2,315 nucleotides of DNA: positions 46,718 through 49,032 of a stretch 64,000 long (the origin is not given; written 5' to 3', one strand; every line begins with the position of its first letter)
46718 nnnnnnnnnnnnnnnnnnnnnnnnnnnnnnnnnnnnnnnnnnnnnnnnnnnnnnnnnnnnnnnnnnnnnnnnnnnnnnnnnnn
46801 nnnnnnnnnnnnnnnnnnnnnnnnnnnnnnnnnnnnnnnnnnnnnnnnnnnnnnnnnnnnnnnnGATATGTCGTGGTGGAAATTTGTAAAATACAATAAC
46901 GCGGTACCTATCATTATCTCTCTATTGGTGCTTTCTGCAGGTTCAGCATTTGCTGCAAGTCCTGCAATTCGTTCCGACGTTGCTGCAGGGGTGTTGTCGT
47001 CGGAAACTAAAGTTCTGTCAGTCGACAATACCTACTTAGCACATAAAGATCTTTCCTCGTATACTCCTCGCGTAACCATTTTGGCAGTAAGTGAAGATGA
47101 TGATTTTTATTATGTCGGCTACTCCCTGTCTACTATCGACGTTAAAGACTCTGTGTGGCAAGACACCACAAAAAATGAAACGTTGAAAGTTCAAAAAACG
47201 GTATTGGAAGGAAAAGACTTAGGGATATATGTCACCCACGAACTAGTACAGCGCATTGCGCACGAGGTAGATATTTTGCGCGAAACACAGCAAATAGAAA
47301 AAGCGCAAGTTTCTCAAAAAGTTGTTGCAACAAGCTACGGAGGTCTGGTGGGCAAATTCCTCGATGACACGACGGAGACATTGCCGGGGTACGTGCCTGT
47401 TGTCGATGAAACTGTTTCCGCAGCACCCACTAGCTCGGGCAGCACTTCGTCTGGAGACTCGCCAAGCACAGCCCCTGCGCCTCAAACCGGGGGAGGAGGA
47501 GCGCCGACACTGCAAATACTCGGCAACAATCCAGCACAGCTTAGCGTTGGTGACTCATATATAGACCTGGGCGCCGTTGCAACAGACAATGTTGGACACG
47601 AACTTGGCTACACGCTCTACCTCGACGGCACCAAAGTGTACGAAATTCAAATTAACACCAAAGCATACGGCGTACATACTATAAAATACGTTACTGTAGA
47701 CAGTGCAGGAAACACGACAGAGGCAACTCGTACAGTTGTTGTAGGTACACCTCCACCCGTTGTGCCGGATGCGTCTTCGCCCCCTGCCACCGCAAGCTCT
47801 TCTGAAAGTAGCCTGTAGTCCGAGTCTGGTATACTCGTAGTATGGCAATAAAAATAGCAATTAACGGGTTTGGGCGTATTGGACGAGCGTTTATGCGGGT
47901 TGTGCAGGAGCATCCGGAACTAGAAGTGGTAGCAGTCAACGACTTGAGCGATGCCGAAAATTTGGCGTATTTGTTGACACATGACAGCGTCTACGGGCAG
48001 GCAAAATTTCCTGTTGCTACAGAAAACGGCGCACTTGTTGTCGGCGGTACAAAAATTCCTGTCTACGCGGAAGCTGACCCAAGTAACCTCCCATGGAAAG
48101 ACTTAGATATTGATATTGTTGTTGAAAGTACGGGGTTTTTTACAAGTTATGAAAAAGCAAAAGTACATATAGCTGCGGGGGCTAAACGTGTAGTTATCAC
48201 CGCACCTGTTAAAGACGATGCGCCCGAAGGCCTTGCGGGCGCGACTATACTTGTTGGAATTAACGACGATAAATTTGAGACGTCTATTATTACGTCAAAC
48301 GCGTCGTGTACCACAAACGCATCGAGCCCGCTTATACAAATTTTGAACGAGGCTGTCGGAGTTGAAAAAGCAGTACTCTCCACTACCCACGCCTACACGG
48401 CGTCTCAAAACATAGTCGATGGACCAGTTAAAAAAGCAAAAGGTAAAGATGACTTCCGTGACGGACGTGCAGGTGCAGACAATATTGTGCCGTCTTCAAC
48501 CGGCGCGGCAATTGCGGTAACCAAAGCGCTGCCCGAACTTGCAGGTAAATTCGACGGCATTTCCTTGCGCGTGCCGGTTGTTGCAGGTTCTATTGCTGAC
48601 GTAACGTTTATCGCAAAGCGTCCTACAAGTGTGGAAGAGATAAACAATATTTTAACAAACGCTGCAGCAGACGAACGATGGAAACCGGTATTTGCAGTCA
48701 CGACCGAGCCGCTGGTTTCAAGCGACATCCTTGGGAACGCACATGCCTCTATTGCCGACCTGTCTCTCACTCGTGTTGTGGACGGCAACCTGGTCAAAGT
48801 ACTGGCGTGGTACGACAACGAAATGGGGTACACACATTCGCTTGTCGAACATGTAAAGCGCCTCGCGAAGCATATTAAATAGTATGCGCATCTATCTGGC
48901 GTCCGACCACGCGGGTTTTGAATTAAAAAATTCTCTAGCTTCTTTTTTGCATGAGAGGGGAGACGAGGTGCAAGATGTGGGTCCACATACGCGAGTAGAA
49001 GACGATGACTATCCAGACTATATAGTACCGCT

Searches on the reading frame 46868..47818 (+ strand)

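Call 17: search_protein_families(library=pfam, proteins=[window:46868-47818:+], max_evalue=0.001)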
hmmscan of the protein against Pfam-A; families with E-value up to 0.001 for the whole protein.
window:46868-47818:+ (316 aa): 1 family
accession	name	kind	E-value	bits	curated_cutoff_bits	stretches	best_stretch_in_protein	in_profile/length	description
PF16403.11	Bact_surface_Ig-like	-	3.2e-10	40.3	27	1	216-292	2-71/71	Bacterial surface protein, Ig-like domain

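Call 88: search_protein_families(library=ncbifam, proteins=[window:46868-47818:+], max_evalue=0.01)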
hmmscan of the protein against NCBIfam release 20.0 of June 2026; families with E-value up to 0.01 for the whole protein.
window:46868-47818:+ (316 aa): 2 families
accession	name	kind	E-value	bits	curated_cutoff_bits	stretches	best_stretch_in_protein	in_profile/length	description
NF047446.1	barrel_OmpL47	domain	0.00019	21.8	40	1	255-291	30-66/68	OmpL47-type beta-barrel domain-containing protein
NF047441.1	Lepto_OmpL47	equivalog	0.0038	16.9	250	1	237-291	171-228/336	multi-beta-barrel domain surface protein OmpL47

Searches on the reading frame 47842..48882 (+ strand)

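Call 17: search_protein_families(library=pfam, proteins=[window:47842-48882:+], max_evalue=0.001)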
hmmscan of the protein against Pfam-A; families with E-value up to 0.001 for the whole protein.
window:47842-48882:+ (346 aa): 3 families
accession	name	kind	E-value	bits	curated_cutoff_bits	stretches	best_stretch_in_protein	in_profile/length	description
PF02800.25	Gp_dh_C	-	2.5e-48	164.1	24.4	1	163-324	3-158/158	Glyceraldehyde 3-phosphate dehydrogenase, C-terminal domain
PF00044.30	Gp_dh_N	-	4.2e-37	126.9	31.7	1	3-102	1-100/101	Glyceraldehyde 3-phosphate dehydrogenase, NAD binding domain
PF01113.26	DapB_N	-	0.00016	22.2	25.6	0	3-38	1-37/124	Dihydrodipicolinate reductase, N-terminus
